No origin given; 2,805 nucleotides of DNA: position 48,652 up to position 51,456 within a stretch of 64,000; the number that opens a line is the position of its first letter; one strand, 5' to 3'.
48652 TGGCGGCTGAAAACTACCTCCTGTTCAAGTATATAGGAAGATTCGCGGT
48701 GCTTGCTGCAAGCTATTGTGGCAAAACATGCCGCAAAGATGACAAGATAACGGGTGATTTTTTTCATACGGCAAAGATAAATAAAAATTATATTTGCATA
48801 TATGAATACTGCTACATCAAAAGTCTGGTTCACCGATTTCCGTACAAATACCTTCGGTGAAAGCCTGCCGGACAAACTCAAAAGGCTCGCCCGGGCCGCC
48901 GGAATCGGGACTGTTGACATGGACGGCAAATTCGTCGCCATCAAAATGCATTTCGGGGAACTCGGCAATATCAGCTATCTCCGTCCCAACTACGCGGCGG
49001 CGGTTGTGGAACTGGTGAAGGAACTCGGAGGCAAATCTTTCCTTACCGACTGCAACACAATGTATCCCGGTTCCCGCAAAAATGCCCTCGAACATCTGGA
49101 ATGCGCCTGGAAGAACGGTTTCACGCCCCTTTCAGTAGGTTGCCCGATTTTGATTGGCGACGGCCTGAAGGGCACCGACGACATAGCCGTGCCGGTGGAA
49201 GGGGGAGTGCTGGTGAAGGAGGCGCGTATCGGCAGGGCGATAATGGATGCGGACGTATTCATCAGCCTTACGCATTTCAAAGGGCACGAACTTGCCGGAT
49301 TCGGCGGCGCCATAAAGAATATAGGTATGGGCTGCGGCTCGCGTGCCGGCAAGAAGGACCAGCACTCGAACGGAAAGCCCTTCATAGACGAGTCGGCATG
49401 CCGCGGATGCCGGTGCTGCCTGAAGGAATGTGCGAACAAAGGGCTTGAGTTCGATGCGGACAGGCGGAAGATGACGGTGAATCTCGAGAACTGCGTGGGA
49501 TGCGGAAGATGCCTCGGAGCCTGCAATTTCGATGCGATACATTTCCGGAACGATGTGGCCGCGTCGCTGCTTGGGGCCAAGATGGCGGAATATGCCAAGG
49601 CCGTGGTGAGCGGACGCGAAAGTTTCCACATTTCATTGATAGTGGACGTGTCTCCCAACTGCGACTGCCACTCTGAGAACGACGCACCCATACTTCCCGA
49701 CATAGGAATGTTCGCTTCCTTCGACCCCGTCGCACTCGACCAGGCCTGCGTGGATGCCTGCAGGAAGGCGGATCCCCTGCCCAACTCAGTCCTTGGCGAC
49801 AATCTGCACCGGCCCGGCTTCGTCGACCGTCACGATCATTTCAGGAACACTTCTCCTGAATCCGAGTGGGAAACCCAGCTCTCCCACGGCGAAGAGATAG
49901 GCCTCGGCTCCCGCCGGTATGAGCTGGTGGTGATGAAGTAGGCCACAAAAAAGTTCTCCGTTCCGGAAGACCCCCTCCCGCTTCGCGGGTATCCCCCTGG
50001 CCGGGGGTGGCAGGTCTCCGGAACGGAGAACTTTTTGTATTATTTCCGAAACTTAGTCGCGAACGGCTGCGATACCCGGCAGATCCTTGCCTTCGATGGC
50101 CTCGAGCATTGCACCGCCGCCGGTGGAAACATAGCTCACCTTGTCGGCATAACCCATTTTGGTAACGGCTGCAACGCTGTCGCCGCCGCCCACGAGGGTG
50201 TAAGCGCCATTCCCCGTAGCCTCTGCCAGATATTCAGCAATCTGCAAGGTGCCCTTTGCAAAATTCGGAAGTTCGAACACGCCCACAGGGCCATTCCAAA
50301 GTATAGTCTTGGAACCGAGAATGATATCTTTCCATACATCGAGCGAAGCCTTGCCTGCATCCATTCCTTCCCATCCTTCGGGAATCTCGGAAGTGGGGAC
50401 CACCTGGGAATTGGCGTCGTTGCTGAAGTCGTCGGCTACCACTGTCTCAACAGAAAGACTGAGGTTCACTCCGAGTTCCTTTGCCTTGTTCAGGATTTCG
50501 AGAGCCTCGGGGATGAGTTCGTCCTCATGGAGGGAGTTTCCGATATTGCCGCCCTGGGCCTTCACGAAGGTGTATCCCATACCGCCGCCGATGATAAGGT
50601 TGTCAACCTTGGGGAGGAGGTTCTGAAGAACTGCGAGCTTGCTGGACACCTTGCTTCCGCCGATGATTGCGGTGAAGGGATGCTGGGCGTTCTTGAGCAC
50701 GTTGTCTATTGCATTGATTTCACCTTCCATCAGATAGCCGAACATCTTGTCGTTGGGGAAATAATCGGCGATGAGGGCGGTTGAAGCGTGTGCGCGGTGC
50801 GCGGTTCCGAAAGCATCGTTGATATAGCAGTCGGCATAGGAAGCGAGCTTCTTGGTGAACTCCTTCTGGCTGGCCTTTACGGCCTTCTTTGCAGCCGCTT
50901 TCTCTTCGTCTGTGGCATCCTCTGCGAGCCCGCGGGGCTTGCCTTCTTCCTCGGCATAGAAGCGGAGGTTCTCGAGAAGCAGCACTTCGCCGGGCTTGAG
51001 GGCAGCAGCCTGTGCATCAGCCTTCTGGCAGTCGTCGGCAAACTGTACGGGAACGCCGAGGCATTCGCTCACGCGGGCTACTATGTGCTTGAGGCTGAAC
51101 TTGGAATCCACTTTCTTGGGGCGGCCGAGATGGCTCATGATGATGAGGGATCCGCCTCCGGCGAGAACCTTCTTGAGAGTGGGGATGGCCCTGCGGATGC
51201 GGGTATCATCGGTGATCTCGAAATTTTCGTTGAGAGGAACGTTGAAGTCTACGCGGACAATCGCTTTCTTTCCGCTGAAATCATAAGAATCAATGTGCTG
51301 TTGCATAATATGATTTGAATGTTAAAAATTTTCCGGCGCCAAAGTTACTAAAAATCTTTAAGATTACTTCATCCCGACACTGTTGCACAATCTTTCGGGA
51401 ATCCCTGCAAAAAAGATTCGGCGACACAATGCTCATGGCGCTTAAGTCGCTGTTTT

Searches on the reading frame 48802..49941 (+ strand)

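Call 46: search_protein_families(library=pfam, proteins=[window:48802-49941:+], max_evalue=0.00001)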
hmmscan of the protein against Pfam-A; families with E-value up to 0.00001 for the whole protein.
window:48802-49941:+ (379 aa): 5 families
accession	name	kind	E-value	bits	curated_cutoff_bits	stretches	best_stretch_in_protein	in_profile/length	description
PF04015.17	DUF362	-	5.5e-56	190.2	24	1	45-318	1-200/200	Domain of unknown function (DUF362)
PF12797.12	Fer4_2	-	5.6e-08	32.7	24.5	0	223-242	2-21/22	4Fe-4S binding domain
PF12838.12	Fer4_7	-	2.1e-07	31.7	27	1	200-245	2-52/52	4Fe-4S dicluster domain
PF14697.11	Fer4_21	-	1.7e-06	28.5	35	1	194-247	2-58/59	4Fe-4S dicluster domain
PF13237.11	Fer4_10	-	9.7e-06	25.9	25.5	1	193-241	2-52/53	4Fe-4S dicluster domain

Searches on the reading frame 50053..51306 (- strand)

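Call 46: search_protein_families(library=pfam, proteins=[window:50053-51306:-], max_evalue=0.00001)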
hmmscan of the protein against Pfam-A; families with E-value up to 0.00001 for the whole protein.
window:50053-51306:- (417 aa): 1 family
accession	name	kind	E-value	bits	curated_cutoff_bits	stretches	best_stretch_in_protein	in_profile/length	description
PF00162.24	PGK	-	1.4e-146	488.8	27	1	5-407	1-379/379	Phosphoglycerate kinase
